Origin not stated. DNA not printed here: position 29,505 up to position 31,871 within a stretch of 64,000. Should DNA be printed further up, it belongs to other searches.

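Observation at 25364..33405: Operon combining a type IV pilus-type assembly core with a VirB4/HerA-type ATPase and a 688-aa orphan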

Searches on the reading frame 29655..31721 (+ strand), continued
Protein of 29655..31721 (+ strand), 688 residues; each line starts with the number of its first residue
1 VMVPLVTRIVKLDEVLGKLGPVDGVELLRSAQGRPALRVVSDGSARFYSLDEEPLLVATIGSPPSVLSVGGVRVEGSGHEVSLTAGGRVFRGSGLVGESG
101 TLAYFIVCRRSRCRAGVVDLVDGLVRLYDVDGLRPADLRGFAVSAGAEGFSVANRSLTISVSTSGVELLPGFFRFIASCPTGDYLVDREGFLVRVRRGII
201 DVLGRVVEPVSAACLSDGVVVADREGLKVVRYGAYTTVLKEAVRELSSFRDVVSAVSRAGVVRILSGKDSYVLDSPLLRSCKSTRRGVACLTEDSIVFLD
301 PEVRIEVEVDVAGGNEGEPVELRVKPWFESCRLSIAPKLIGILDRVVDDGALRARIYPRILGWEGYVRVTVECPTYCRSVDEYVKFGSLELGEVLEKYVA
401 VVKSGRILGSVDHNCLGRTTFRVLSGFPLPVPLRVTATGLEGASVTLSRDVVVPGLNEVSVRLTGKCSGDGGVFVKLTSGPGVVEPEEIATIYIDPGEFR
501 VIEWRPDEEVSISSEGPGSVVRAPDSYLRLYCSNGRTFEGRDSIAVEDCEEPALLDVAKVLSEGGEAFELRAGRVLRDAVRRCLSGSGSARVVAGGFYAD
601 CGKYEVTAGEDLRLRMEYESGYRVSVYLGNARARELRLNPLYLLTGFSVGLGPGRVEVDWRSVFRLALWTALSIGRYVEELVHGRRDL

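Call 61: search_protein_representatives(alignment_id=A1)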
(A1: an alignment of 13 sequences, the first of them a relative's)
Query: 13 sequences, 691 profile positions. Proteins with E-value up to 0.001 (for the whole library): 16; up to 1e-10: 11; up to 1e-30: 4. The best 16 are listed.
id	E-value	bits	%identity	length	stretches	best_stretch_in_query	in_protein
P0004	0.0e+00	1146.3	-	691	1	1-690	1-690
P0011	0.0e+00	1073.1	-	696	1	1-691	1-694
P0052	9.1e-178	609.0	-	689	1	1-686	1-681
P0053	1.6e-106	373.6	-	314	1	257-554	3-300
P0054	8.1e-30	120.0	-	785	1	110-582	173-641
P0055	6.9e-27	110.3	-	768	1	104-563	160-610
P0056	1.2e-23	99.7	-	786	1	154-559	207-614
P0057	1.9e-20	89.1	-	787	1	159-585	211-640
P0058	4.8e-20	87.7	-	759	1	105-562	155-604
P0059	1.3e-17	79.6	-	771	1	162-559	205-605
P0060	2.5e-17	78.8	-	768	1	27-564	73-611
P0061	6.0e-10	54.3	-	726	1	281-604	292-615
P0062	8.8e-09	50.5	-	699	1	180-562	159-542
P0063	1.6e-07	46.3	-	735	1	165-380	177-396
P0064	2.3e-07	45.8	-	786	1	277-561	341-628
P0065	8.6e-07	43.9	-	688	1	179-564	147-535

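Call 62: search_protein_families(library=ncbifam, proteins=[P0052, P0054, P0055, P0058, P0060, P0061, P0062, P0063, P0064, P0065], max_evalue=0.1)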
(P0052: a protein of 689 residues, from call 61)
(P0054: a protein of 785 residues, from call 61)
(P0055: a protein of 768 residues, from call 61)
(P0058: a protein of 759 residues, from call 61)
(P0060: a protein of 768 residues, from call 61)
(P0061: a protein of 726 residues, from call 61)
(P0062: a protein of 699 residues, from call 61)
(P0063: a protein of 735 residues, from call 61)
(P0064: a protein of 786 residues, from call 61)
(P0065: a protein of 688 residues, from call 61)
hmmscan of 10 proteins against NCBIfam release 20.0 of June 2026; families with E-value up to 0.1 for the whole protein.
P0052 (689 aa): 0 families

P0054 (785 aa): 1 family
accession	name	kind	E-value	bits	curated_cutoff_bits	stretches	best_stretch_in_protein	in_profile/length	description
NF046072.1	UpsX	equivalog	0.0012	17.6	550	1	351-486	257-386/641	protein UpsX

P0055 (768 aa): 0 families

P0058 (759 aa): 1 family
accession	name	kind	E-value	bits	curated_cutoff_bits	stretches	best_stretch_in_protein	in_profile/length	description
NF011771.0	PRK15228.1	exception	0.067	13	328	0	642-684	61-105/165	SEF14 fimbria major subunit SefA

P0060 (768 aa): 0 families

P0061 (726 aa): 1 family
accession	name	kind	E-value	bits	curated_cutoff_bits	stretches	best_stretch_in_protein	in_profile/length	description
NF001154.0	PRK00149.3-3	equivalog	0.0052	15.8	410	1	87-155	171-240/462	chromosomal replication initiator protein DnaA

P0062 (699 aa): 1 family
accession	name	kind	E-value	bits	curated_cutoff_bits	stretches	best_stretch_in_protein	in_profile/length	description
NF046072.1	UpsX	equivalog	6e-06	25.2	550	1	297-463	284-442/641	protein UpsX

P0063 (735 aa): 0 families

P0064 (786 aa): 0 families

P0065 (688 aa): 1 family
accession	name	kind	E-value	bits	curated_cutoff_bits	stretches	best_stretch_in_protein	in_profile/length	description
NF046072.1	UpsX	equivalog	2.1e-05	23.4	550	1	226-410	224-404/641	protein UpsX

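Call 63: list_cluster_members(proteins=[P0054, P0058, P0061, P0062, P0063, P0065, P0055, P0050])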
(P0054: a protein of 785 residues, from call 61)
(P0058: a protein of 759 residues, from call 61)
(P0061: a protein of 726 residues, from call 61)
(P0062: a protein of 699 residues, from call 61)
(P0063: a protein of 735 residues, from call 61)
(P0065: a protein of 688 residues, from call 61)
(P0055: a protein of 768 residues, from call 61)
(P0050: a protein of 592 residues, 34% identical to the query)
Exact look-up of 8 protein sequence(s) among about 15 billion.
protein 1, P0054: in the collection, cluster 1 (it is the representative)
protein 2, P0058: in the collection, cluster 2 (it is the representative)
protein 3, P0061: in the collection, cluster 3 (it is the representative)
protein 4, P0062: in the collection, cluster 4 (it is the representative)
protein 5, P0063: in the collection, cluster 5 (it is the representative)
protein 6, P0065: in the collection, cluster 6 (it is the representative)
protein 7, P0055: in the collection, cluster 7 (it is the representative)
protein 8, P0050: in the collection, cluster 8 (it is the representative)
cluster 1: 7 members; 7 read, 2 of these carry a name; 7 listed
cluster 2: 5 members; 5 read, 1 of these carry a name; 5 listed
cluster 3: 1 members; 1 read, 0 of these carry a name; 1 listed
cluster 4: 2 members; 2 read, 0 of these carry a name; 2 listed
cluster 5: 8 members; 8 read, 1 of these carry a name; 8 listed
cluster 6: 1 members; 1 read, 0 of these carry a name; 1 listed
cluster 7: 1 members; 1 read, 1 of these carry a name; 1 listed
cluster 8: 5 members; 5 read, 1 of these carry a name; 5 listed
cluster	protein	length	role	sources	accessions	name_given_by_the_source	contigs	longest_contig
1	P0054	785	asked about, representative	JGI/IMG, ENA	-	-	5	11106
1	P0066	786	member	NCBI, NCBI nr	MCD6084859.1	MAG: hypothetical protein J7J20_04885 [Desulfurococcales archaeon] | hypothetical protein [Desulfurococcales archaeon]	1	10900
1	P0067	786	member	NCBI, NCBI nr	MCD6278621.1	MAG: hypothetical protein J7J11_02950 [Desulfurococcales archaeon] | hypothetical protein [Desulfurococcales archaeon]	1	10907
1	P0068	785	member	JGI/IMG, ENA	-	-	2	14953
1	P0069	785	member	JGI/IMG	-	-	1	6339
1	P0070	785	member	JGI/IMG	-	-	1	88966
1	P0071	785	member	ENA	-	-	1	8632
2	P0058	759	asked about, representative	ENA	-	-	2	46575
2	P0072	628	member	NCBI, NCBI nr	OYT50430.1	MAG: hypothetical protein B6U73_04145 [Desulfurococcales archaeon ex4484_204]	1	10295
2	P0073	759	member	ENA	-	-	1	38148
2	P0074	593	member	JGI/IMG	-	-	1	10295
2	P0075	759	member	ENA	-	-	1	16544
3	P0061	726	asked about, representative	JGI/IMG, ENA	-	-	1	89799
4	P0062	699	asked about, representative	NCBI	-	-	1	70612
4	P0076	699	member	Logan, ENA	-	-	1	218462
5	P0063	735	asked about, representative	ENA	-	-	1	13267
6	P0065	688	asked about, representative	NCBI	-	-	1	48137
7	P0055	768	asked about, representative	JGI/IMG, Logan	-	hypothetical protein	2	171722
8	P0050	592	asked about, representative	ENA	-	-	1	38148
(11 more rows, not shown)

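Call 64: find_encoding_contigs(protein=P0062, flank=10000, max_places=1)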
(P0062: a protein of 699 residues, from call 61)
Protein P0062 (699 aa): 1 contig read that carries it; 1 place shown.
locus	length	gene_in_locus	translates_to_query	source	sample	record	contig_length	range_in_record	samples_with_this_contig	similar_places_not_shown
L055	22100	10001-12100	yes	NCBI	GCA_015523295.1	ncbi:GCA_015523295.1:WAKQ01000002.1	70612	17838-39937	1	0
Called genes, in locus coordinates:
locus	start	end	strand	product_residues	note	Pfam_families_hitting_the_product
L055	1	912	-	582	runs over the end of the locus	PF00587:tRNA-synt_2b (weak), PF03129:HGTP_anticodon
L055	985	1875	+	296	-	PF00491:Arginase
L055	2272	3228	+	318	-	PF08271:Zn_Ribbon_TF, PF00382:TFIIB, PF04545:Sigma70_r4 (faint), PF02984:Cyclin_C (faint), PF00382:TFIIB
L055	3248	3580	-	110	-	PF01253:SUI1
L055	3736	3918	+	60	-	PF13248:Zn_ribbon_3 (faint)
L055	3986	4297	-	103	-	PF05402:PqqD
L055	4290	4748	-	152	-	PF21473:OB_Ssb-like, PF01336:tRNA_anti-codon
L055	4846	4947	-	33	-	-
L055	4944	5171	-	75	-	PF13459:Fer4_15, PF13370:Fer4_13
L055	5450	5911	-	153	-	PF01986:DUF123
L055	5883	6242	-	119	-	-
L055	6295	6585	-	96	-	-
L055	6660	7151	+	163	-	-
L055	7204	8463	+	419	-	PF13401:AAA_22 (faint), PF00437:T2SSE, PF27713:UCP018868 (weak), PF25199:nSTAND_NTPase5 (weak), PF13191:AAA_16 (weak), PF13555:AAA_29 (weak), PF20720:nSTAND3 (weak)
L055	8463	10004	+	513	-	-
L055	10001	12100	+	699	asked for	-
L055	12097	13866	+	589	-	PF01935:DUF87, PF10412:TrwB_AAD_bind (weak), PF12846:AAA_10 (faint)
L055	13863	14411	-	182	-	PF00149:Metallophos (weak), PF12850:Metallophos_2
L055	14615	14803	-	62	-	PF11520:Cren7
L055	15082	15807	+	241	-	PF00702:Hydrolase (weak), PF08282:Hydrolase_3, PF12710:HAD (faint), PF08282:Hydrolase_3, PF05116:S6PP (weak)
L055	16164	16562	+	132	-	-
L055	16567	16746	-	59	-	-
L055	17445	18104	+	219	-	PF01997:Translin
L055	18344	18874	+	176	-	-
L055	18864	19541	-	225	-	PF00156:Pribosyltran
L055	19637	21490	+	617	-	PF02730:AFOR_N, PF01314:AFOR_C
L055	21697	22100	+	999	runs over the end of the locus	PF00133:tRNA-synt_1, PF09334:tRNA-synt_1g, PF08264:Anticodon_1, PF19302:DUF5915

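Call 65: find_encoding_contigs(protein=P0065, flank=10000, max_places=1)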
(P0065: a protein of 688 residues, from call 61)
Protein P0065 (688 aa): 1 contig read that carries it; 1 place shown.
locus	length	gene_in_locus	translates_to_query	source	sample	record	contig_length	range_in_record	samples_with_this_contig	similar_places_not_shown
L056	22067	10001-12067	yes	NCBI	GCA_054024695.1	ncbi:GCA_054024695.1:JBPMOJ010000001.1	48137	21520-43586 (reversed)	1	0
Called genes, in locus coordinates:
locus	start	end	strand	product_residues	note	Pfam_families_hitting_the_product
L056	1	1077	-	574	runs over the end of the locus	PF00587:tRNA-synt_2b (weak), PF03129:HGTP_anticodon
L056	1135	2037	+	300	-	PF00491:Arginase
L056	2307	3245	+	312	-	PF08271:Zn_Ribbon_TF, PF00382:TFIIB, PF04545:Sigma70_r4 (faint), PF02984:Cyclin_C (faint), PF00382:TFIIB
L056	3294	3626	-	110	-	PF01253:SUI1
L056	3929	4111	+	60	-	PF13248:Zn_ribbon_3 (faint)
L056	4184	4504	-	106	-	PF05402:PqqD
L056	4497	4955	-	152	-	PF21473:OB_Ssb-like, PF01336:tRNA_anti-codon (weak)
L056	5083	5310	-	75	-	PF13459:Fer4_15, PF13370:Fer4_13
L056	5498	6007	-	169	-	PF01986:DUF123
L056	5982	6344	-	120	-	-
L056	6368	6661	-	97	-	-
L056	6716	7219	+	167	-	-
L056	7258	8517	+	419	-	PF00437:T2SSE, PF13555:AAA_29 (weak), PF25199:nSTAND_NTPase5 (weak), PF27713:UCP018868, PF20720:nSTAND3 (weak)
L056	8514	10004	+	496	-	-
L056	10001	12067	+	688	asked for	-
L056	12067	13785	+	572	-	PF02534:T4SS-DNA_transf (faint), PF01935:DUF87 (weak), PF12846:AAA_10 (faint)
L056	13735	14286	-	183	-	PF00149:Metallophos, PF12850:Metallophos_2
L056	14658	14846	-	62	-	PF11520:Cren7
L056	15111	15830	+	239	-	PF00702:Hydrolase (faint), PF08282:Hydrolase_3, PF12710:HAD (faint), PF08282:Hydrolase_3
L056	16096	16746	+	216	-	PF01997:Translin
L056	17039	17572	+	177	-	-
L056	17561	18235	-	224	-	PF00156:Pribosyltran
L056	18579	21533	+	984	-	PF00133:tRNA-synt_1, PF01406:tRNA-synt_1e (faint), PF09334:tRNA-synt_1g, PF13603:tRNA-synt_1_2 (faint), PF09334:tRNA-synt_1g, PF08264:Anticodon_1, PF19302:DUF5915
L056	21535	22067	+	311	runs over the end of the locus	PF00294:PfkB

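Call 72: search_protein_families(library=ncbifam, alignment_id=A6, max_evalue=1)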
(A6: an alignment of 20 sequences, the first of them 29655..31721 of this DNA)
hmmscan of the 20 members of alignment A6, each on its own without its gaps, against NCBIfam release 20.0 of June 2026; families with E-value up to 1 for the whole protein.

A. member 1, window:29655-31721:+ (688 aa): 0 families

B. families by the number of members that match (of 20 scanned): 6 families
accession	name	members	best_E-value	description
NF046072.1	UpsX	3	6e-06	protein UpsX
NF001154.0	PRK00149.3-3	1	0.0052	chromosomal replication initiator protein DnaA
NF011771.0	PRK15228.1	1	0.067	SEF14 fimbria major subunit SefA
NF000047.1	ErmV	1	0.086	23S rRNA (adenine(2058)-N(6))-methyltransferase Erm(V)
NF058598.1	BetMansidBT3780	1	0.15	beta-1,2-mannosidase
NF045803.1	MethMoxFADbindMmoC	1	0.17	aromatic/alkene monooxygenase hydroxylase FAD-binding subunit MmoC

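Call 74: search_protein_families(library=ncbifam, proteins=[L055:8463-10004:+, L055:6660-7151:+, L055:7204-8463:+, L055:12097-13866:+, L055:6295-6585:-, L056:8514-10004:+, L056:6716-7219:+], max_evalue=0.1)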
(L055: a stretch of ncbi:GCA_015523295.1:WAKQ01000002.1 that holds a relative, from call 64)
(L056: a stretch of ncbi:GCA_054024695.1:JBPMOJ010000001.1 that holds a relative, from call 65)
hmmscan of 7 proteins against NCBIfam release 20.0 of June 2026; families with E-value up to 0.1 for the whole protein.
L055:8463-10004:+ (513 aa): 0 families

L055:6660-7151:+ (163 aa): 1 family
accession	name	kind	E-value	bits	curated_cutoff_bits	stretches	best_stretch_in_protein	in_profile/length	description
NF046074.1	UpsB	equivalog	0.07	13.2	70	0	24-122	8-99/126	pilin subunit UpsB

L055:7204-8463:+ (419 aa): 88 families (the best 25 are shown)
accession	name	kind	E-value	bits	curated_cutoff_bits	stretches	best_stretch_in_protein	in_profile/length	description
NF058587.1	archaellum_moto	equivalog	4.3e-47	161.1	550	1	63-384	122-431/527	archaellum flagellar ATPase motor FlaI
NF053672.1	bindosome_BasE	exception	4.2e-35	121.5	1000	1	54-406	106-446/512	bindosome assembly system ATPase subunit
TIGR03819.1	heli_sec_ATPase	hypoth_equivalog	2.5e-33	115.7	373.15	1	57-346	19-298/340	TadA family conjugal transfer-associated ATPase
TIGR02782.1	TrbB_P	equivalog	3.3e-24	85.7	304.55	1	90-347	14-254/303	P-type conjugative transfer ATPase TrbB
TIGR02788.1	VirB11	equivalog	2.7e-22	79.2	249.95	2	214-346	133-263/308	P-type DNA transfer ATPase VirB11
NF010469.0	PRK13894.1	subfamily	6.5e-20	71.7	508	1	150-347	78-266/320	conjugal transfer ATPase TrbB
NF010407.0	PRK13833.1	subfamily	3.5e-19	69.4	499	1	154-347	77-261/323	conjugal transfer protein TrbB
NF010475.0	PRK13900.1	equivalog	4.3e-12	45.8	389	2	212-345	147-279/333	type IV secretion system ATPase VirB11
NF010425.0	PRK13851.1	equivalog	1.6e-11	43.6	461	1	217-347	154-282/344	type IV secretion system protein VirB11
NF041000.1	ATPase_ComGA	equivalog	1.1e-09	37.7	300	1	209-348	111-245/267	competence type IV pilus ATPase ComGA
TIGR02533.1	type_II_gspE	equivalog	2.3e-09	36.5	630.25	1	170-346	189-357/486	type II secretion system ATPase GspE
NF007755.0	PRK10436.1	equivalog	1.5e-08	33.7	617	1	162-347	157-334/465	type II secretion system protein GspE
NF053534.1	T4PilAsmATPsTfpB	equivalog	2.6e-06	26.1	850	1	199-347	310-451/584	type IV pilus assembly ATPase TfpB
TIGR02538.1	type_IV_pilB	equivalog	1.7e-05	23.6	675.65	1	203-347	294-431/564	type IV-A pilus assembly ATPase PilB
TIGR02858.1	spore_III_AA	equivalog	2.5e-05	23.7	281.3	1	170-249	62-137/272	stage III sporulation protein AA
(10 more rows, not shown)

L055:12097-13866:+ (589 aa): 31 families (the best 25 are shown)
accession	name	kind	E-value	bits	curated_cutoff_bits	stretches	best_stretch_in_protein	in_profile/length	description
NF041017.1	DNA_import_CedB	equivalog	4.9e-56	190.6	700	1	42-587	78-585/590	DNA import protein CedB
NF042943.1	HerA_antiphage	equivalog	7.7e-07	28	800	1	240-325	130-215/566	anti-phage-associated helicase HerA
NF045975.1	VirB4_plasma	equivalog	1.6e-06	26.2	590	1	209-321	461-569/894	Mbov_0397 family ICE element conjugal transfer ATPase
TIGR00929.1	VirB4_CagE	subfamily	5.6e-06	24.9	643.1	1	268-328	439-499/792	VirB4 family type IV secretion/conjugal transfer ATPase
TIGR02746.1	TraC-F-type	equivalog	8.1e-06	24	567.05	1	244-322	408-485/800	type IV secretion system protein TraC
NF045971.1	conju_CD1110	equivalog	9.6e-06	24.1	325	1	221-323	374-472/752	VirB4-like conjugal transfer ATPase, CD1110 family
NF010447.0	PRK13873.1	equivalog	3e-05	22.2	1020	1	268-329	443-506/815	conjugal transfer protein TrbE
TIGR03925.1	T7SS_EccC_b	equivalog_domain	5.1e-05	21.7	346.55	1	239-302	336-400/564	type VII secretion protein EccCb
NF053655.1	CedD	equivalog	0.00061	18.6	600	1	267-314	222-268/527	DNA-translocating ATPase CedD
NF010404.0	PRK13830.1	subfamily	0.0016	16.3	810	1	268-305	458-494/818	conjugal transfer protein TrbE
NF011056.0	PRK14489.1-1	equivalog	0.0056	15.8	379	1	265-292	202-229/363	bifunctional molybdenum cofactor guanylyltransferase MobA/molybdopterin-guanine dinucleotide biosynthesis adaptor protein MobB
TIGR00073.1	hypB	equivalog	0.0057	16.2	121.2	1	271-327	35-92/217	hydrogenase nickel incorporation protein HypB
NF040819.1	helicase_HerA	equivalog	0.0075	14.8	970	1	243-321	132-212/561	DNA double-strand break repair helicase HerA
TIGR01420.1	pilT_fam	subfamily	0.0091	15.3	319.1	1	269-290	125-146/343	PilT/PilU family type 4a pilus ATPase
TIGR02788.1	VirB11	equivalog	0.0092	15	249.95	1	268-290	146-168/308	P-type DNA transfer ATPase VirB11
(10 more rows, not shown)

L055:6295-6585:- (96 aa): 1 family
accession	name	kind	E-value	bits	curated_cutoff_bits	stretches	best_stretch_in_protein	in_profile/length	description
NF053658.1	SSO5209_fam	equivalog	3e-22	78.1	140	1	7-84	3-80/81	SSO5209 family protein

L056:8514-10004:+ (496 aa): 0 families

L056:6716-7219:+ (167 aa): 2 families
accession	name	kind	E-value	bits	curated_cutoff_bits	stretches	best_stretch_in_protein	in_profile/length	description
NF046073.1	UpsA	equivalog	0.0056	16.8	130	1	24-156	1-120/136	pilin subunit UpsA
NF041895.1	choice_anch_V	domain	0.096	12.7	42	0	115-163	35-82/150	choice-of-anchor V domain-containing protein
